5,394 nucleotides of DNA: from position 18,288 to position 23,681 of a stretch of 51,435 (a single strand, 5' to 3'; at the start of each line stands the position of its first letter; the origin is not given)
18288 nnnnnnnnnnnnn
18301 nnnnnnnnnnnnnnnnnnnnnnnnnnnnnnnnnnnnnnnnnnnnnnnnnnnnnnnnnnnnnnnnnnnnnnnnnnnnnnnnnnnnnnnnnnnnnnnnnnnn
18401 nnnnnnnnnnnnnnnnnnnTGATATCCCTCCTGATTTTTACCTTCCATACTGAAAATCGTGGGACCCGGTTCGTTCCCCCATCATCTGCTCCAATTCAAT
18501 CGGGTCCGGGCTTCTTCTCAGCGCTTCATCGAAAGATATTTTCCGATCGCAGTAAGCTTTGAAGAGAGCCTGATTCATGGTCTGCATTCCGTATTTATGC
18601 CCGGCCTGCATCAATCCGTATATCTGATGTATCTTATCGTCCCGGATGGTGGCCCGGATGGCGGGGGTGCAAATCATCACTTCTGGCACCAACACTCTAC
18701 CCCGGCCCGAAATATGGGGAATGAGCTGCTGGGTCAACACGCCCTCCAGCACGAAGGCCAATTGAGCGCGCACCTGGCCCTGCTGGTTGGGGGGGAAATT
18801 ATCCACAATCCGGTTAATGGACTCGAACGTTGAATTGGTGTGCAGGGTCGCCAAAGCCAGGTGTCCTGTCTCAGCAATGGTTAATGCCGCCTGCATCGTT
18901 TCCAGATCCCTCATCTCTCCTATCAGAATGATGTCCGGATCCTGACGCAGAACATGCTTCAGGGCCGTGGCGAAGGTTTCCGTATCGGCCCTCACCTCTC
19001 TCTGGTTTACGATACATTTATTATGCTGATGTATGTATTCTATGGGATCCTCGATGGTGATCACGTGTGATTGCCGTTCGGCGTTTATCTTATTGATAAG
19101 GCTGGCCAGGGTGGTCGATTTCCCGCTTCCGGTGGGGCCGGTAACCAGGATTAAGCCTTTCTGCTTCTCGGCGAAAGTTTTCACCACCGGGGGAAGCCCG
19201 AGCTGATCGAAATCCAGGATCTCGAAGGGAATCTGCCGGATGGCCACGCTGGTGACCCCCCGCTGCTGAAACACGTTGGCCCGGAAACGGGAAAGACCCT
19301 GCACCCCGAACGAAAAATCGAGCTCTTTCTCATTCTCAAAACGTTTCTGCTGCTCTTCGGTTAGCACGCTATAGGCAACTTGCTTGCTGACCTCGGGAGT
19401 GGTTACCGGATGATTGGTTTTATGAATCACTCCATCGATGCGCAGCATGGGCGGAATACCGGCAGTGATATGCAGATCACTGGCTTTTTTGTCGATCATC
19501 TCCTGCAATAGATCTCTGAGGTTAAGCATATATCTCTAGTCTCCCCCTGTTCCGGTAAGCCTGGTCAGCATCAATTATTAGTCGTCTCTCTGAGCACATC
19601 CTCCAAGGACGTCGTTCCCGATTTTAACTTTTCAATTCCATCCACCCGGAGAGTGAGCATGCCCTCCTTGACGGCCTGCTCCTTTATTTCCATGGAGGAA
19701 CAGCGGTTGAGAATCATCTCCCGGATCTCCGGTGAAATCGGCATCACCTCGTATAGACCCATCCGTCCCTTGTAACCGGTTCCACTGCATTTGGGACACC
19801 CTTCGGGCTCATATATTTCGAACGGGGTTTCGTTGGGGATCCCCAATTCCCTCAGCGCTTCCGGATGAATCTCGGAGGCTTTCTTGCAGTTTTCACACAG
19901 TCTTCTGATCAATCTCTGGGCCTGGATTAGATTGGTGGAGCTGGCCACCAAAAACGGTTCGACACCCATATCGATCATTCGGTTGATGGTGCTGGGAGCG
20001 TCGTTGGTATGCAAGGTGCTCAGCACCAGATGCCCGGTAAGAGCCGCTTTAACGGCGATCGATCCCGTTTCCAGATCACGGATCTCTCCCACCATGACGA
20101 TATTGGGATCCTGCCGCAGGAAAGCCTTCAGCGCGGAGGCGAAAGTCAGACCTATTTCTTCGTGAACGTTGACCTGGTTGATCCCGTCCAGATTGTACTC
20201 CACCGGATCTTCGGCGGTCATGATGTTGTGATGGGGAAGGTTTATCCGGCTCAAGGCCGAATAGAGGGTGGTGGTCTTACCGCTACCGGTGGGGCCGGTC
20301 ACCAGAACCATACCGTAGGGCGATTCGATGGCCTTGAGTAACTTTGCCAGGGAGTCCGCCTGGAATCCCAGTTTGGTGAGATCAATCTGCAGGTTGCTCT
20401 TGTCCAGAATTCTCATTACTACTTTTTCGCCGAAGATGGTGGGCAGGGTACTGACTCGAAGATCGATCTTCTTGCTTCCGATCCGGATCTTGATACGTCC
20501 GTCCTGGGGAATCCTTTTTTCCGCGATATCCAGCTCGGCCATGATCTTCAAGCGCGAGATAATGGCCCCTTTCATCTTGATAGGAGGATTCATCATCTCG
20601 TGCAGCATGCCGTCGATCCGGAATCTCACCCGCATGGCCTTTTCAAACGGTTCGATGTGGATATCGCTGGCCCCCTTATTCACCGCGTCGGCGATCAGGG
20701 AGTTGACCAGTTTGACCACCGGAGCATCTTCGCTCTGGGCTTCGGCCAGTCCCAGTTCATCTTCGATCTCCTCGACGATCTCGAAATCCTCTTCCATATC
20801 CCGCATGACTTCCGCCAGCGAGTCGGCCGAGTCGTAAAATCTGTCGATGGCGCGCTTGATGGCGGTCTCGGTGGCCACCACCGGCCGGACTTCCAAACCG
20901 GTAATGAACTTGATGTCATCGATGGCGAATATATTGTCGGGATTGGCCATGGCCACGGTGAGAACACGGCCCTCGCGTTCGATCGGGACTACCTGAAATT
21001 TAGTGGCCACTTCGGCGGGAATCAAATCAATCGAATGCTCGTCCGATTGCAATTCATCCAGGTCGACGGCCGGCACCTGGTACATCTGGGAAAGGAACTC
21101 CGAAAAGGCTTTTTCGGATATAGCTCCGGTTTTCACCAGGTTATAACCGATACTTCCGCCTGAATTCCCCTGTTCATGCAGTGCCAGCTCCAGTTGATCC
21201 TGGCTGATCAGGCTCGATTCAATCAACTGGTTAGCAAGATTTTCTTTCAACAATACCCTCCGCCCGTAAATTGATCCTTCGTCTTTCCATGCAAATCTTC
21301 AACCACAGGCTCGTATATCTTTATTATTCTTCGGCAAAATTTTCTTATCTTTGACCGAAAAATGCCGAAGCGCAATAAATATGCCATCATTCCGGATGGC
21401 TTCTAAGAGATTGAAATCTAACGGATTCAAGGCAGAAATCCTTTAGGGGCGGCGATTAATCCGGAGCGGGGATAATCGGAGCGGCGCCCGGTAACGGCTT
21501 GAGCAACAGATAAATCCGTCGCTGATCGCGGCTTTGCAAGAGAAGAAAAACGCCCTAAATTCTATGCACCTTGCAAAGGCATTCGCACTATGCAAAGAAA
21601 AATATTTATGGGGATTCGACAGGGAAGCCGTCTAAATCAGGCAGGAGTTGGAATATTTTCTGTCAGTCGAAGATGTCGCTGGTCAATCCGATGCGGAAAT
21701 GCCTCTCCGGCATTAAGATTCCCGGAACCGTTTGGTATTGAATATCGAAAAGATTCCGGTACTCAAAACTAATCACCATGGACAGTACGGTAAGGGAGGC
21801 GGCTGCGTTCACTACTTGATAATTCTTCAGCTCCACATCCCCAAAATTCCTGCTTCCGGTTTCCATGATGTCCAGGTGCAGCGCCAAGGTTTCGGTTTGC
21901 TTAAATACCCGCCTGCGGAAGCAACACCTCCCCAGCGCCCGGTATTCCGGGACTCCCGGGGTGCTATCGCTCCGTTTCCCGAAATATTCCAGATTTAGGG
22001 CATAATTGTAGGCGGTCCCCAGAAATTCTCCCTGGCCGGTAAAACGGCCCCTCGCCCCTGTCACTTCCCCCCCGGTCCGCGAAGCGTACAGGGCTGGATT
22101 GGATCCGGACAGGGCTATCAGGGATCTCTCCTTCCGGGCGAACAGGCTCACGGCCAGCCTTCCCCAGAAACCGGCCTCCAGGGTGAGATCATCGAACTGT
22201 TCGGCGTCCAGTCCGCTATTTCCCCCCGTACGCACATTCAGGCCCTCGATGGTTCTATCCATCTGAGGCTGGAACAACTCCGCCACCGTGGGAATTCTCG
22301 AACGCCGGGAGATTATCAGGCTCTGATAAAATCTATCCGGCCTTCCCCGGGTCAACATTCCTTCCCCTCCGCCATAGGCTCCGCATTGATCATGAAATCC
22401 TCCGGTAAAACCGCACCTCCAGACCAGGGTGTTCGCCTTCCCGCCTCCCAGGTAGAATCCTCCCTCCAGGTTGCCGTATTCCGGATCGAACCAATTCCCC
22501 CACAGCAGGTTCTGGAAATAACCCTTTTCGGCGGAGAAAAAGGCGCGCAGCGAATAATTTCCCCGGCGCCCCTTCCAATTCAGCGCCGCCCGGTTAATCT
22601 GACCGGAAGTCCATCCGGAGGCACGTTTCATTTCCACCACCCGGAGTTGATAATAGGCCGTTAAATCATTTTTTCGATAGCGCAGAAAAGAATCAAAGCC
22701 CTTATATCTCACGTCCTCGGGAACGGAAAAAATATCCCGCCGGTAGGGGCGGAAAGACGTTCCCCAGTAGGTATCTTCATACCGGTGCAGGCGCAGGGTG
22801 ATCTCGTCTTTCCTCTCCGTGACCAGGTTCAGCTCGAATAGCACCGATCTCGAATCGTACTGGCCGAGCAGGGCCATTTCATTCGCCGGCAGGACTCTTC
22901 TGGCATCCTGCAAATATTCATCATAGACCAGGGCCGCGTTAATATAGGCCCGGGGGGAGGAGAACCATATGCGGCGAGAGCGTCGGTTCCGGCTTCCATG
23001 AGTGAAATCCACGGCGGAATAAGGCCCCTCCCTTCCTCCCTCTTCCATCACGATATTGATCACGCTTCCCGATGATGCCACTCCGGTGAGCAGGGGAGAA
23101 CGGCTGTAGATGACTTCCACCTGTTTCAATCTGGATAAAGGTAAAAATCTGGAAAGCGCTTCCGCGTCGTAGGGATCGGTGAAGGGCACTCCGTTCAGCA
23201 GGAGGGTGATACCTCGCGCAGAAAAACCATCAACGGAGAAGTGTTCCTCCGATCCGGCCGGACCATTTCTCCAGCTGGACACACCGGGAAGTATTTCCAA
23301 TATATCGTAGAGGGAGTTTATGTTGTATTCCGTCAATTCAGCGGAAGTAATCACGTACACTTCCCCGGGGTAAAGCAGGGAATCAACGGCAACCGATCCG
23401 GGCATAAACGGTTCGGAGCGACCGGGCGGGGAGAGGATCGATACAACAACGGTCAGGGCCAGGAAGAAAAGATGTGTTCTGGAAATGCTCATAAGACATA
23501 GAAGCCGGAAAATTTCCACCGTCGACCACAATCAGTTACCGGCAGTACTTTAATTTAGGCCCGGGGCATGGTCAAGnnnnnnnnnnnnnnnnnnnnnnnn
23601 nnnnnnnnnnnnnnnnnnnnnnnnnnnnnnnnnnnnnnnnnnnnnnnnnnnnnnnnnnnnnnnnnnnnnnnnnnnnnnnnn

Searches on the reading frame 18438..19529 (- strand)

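Call 8: search_protein_families(library=ncbifam, proteins=[window:18438-19529:-], max_evalue=0.001)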
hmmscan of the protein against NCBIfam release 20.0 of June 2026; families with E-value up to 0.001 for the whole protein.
window:18438-19529:- (363 aa): 23 families
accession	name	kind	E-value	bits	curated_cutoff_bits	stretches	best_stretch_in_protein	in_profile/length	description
TIGR01420.1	pilT_fam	subfamily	1.9e-145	484.4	319.1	1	4-343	2-341/343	PilT/PilU family type 4a pilus ATPase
TIGR02525.1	plasmid_TraJ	equivalog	3.4e-44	151.3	368.3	1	79-301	99-328/372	plasmid transfer ATPase TraJ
TIGR02533.1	type_II_gspE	equivalog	7.3e-44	150.2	630.25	1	116-270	235-379/486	type II secretion system ATPase GspE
NF007755.0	PRK10436.1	equivalog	2.9e-43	148.2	617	1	5-273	90-358/465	type II secretion system protein GspE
TIGR02538.1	type_IV_pilB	equivalog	2.1e-41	142.2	675.65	1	7-243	188-431/564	type IV-A pilus assembly ATPase PilB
NF041000.1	ATPase_ComGA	equivalog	2.1e-38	131.8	300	1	115-271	119-266/267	competence type IV pilus ATPase ComGA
NF053534.1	T4PilAsmATPsTfpB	equivalog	4.2e-38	131.1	850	1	106-244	314-452/584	type IV pilus assembly ATPase TfpB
TIGR02524.1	dot_icm_DotB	equivalog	1.9e-33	116.1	463.3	1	15-304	17-318/358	Dot/Icm type IV secretion system ATPase DotB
TIGR02788.1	VirB11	equivalog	1.2e-15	57.4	249.95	1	123-251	143-272/308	P-type DNA transfer ATPase VirB11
TIGR02782.1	TrbB_P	equivalog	7.4e-15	55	304.55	1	126-241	138-252/303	P-type conjugative transfer ATPase TrbB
NF058587.1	archaellum_moto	equivalog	1.4e-14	53.7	550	1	127-242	278-394/527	archaellum flagellar ATPase motor FlaI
NF010469.0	PRK13894.1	subfamily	3.3e-13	49.7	508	1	122-241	147-264/320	conjugal transfer ATPase TrbB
TIGR03819.1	heli_sec_ATPase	hypoth_equivalog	7.7e-13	48.3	373.15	1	124-240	178-296/340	TadA family conjugal transfer-associated ATPase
NF010425.0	PRK13851.1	equivalog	3e-11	42.8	461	1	123-240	161-279/344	type IV secretion system protein VirB11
NF010407.0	PRK13833.1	subfamily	5.2e-10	39.2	499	1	125-241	145-259/323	conjugal transfer protein TrbB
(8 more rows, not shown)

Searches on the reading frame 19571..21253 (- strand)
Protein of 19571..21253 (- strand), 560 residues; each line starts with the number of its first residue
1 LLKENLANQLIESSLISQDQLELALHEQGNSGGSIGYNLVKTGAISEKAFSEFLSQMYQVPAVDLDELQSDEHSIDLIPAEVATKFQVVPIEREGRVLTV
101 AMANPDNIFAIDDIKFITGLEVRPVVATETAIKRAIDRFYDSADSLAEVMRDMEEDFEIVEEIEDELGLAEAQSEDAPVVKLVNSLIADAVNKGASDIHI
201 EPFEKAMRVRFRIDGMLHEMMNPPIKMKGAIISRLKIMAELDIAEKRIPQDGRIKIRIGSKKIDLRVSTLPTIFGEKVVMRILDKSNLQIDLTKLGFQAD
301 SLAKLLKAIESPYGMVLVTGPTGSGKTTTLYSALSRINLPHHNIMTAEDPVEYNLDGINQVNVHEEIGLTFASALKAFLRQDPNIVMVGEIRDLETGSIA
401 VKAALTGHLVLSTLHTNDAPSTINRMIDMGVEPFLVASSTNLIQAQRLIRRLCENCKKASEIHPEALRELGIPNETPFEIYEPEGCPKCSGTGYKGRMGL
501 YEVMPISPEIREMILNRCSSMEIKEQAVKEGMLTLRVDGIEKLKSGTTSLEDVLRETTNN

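Call 8: search_protein_families(library=ncbifam, proteins=[window:19571-21253:-], max_evalue=0.001)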
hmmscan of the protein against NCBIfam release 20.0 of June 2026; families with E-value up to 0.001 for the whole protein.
window:19571-21253:- (560 aa): 20 families
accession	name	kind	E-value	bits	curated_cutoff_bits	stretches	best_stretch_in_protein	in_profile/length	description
TIGR02538.1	type_IV_pilB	equivalog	2.6e-229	762.5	675.65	1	6-558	2-563/564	type IV-A pilus assembly ATPase PilB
TIGR02533.1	type_II_gspE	equivalog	9.9e-192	637.9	630.25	1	77-557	3-486/486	type II secretion system ATPase GspE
NF053534.1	T4PilAsmATPsTfpB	equivalog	6.6e-154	513.5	850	1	44-556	62-581/584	type IV pilus assembly ATPase TfpB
NF007755.0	PRK10436.1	equivalog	8.7e-145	482.9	617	1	82-555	13-457/465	type II secretion system protein GspE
NF041000.1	ATPase_ComGA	equivalog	1.9e-76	256.6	300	1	185-450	2-266/267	competence type IV pilus ATPase ComGA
TIGR01420.1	pilT_fam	subfamily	2.5e-54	184.8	319.1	1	184-429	3-242/343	PilT/PilU family type 4a pilus ATPase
TIGR02525.1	plasmid_TraJ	equivalog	3.5e-26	92.1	368.3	1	278-430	120-273/372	plasmid transfer ATPase TraJ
TIGR02524.1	dot_icm_DotB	equivalog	5.4e-21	75.2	463.3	1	303-429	124-259/358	Dot/Icm type IV secretion system ATPase DotB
NF058587.1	archaellum_moto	equivalog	8.1e-19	67.7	550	1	291-428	253-395/527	archaellum flagellar ATPase motor FlaI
NF008411.1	PRK11234.1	equivalog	6.6e-14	51.2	1170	1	4-144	482-621/723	cyclic di-3',5'-guanylate-activated glycosyltransferase NfrB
TIGR02782.1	TrbB_P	equivalog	2.1e-13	50.3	304.55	1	303-429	127-255/303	P-type conjugative transfer ATPase TrbB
TIGR02788.1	VirB11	equivalog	3.3e-12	46.1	249.95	1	306-430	138-266/308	P-type DNA transfer ATPase VirB11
NF010407.0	PRK13833.1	subfamily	1.5e-11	44.3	499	1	303-430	135-263/323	conjugal transfer protein TrbB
NF010469.0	PRK13894.1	subfamily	1.6e-11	44.1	508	1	311-426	147-264/320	conjugal transfer ATPase TrbB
NF053729.1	c-di-GMP_motif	domain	1.8e-11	43.6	38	1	10-56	6-52/53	cyclic di-GMP-binding domain-containing protein, MshE-related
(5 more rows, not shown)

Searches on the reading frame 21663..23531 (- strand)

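Call 8: search_protein_families(library=ncbifam, proteins=[window:21663-23531:-], max_evalue=0.001)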
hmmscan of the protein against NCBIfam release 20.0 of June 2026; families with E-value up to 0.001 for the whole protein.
window:21663-23531:- (622 aa): 4 families
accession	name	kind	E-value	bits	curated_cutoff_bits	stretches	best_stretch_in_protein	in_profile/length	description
TIGR01783.1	TonB-siderophor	subfamily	8.1e-11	41.2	223.5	1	56-195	4-139/649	TonB-dependent siderophore receptor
NF007926.1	PRK10641.1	equivalog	2.4e-09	36.3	836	1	51-165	43-156/617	TonB-dependent vitamin B12 receptor BtuB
TIGR01779.1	TonB-B12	equivalog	9.5e-09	34.3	599.7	1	57-187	48-177/614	TonB-dependent vitamin B12 receptor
TIGR01785.1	TonB-hemin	subfamily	5.5e-06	25.1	316.85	0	54-142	18-108/677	TonB-dependent heme/hemoglobin receptor family protein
